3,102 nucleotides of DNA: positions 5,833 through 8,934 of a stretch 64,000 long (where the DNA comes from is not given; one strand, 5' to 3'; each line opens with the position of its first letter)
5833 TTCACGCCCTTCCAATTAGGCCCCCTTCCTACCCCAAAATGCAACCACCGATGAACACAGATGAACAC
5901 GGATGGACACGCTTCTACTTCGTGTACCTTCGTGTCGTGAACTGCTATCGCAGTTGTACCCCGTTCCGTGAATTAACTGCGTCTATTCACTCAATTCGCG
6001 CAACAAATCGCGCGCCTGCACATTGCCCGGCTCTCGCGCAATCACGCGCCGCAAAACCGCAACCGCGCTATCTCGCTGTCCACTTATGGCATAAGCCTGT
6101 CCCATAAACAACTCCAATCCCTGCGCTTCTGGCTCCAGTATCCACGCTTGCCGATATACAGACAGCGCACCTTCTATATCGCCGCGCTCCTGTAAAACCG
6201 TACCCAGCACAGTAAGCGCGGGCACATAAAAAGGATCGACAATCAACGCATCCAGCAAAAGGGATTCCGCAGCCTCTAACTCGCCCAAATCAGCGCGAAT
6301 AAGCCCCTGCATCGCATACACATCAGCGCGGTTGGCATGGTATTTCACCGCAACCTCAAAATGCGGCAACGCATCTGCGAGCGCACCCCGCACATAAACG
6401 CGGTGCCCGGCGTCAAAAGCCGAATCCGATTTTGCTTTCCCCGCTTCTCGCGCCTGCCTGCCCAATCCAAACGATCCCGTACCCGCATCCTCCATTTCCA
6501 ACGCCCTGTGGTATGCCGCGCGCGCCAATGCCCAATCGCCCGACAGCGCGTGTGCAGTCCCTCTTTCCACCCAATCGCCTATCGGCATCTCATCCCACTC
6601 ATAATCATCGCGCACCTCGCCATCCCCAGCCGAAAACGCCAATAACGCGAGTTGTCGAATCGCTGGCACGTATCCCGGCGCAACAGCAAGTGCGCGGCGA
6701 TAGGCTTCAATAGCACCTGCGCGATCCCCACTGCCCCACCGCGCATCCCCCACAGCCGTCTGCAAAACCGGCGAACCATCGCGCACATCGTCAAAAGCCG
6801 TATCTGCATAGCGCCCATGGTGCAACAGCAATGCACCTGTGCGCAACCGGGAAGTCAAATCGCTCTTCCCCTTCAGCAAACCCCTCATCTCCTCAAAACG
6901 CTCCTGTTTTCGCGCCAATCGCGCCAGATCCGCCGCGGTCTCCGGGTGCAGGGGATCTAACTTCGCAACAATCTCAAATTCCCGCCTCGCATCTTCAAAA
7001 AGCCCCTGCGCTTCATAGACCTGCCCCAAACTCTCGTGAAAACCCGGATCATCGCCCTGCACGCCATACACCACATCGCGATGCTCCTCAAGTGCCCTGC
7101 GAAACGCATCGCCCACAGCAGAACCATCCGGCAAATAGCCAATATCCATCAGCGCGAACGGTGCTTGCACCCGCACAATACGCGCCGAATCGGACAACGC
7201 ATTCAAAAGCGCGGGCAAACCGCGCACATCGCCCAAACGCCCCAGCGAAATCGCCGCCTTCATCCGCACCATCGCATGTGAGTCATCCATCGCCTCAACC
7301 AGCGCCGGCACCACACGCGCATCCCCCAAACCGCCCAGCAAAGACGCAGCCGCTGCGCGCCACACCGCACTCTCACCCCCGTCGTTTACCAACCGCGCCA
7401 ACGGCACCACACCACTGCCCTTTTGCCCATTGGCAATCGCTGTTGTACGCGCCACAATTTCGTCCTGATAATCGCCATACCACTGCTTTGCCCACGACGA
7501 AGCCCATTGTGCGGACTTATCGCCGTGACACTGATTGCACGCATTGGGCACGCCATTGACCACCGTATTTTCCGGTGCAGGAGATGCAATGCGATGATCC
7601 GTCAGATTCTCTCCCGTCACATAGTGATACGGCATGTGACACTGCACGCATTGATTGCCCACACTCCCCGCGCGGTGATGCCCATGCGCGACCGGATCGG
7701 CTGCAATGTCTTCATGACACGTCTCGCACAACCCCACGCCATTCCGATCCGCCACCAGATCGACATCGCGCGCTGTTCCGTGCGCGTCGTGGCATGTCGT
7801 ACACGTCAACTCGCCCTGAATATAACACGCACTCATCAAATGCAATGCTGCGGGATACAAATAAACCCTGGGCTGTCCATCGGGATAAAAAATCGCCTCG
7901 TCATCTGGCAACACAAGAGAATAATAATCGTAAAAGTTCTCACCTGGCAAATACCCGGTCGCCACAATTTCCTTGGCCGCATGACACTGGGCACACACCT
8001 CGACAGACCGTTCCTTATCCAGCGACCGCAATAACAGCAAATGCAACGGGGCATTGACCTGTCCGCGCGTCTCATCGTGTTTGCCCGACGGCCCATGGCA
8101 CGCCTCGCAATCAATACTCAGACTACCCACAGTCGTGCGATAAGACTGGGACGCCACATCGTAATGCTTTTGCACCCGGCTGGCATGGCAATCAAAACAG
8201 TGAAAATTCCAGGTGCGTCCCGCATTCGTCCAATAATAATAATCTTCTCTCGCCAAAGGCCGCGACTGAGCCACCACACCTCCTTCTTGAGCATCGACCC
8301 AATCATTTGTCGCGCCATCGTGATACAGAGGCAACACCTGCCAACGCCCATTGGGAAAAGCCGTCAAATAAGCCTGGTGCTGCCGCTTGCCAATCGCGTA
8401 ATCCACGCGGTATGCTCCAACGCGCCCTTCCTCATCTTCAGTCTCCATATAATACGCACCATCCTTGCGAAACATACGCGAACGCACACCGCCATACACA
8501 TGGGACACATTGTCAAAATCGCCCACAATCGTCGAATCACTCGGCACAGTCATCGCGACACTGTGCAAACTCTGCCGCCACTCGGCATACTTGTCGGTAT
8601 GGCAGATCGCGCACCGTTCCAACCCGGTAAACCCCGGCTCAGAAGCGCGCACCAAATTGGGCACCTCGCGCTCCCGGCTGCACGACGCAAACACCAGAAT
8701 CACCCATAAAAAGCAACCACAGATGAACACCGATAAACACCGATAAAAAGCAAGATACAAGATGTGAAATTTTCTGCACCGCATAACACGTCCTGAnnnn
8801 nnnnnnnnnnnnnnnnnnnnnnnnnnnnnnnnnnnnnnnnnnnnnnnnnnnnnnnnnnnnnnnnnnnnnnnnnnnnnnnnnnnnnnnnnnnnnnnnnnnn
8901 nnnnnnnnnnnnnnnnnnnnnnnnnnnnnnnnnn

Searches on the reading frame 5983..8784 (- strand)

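Call 45: search_protein_families(library=pfam, proteins=[window:5983-8784:-], max_evalue=0.0001)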
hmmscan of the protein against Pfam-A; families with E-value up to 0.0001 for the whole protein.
window:5983-8784:- (933 aa): 20 families
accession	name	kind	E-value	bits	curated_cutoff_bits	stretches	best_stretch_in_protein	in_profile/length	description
PF07719.23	TPR_2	-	1.3e-20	72.2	27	0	738-764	4-30/34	Tetratricopeptide repeat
PF13428.12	TPR_14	-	1.4e-17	62.9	23.5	0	585-623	6-44/44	Tetratricopeptide repeat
PF14559.12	TPR_19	-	6.1e-15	55.7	25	1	866-930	3-67/68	Tetratricopeptide repeat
PF13646.12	HEAT_2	-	1.1e-13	51.7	27.7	1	471-541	12-83/88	HEAT repeats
PF00515.34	TPR_1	-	1.8e-13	50.1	27.8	0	738-764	4-30/34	Tetratricopeptide repeat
PF13432.12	TPR_16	-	2.1e-12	47.7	32.7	0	586-632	3-49/65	Tetratricopeptide repeat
PF13181.12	TPR_8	-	7.1e-12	44.9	25.7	0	894-920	7-33/34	Tetratricopeptide repeat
PF13424.12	TPR_12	-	5.4e-11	43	30.1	0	585-631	8-62/77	Tetratricopeptide repeat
PF09699.15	Paired_CXXCH_1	-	6.7e-10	38.9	20.6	1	327-360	8-39/41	Doubled CXXCH motif (Paired_CXXCH_1)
PF13431.12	TPR_17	-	2.2e-09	37.3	24.4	0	842-874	1-33/34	Tetratricopeptide repeat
PF14522.11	Cytochrome_C7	-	4e-09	36.6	24.8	0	369-426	7-54/67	Cytochrome c7 and related cytochrome c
PF03130.22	HEAT_PBS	-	8.9e-09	35.4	20.9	0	506-532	1-27/27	PBS lyase HEAT-like repeat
PF13176.12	TPR_7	-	1.8e-08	34.3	27.9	0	893-921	4-34/36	Tetratricopeptide repeat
PF02335.20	Cytochrom_C552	-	4.3e-08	33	24.1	1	374-425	242-287/438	Cytochrome c552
PF13414.12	TPR_11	-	6.6e-08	32.6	26.8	0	685-706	7-28/42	TPR repeat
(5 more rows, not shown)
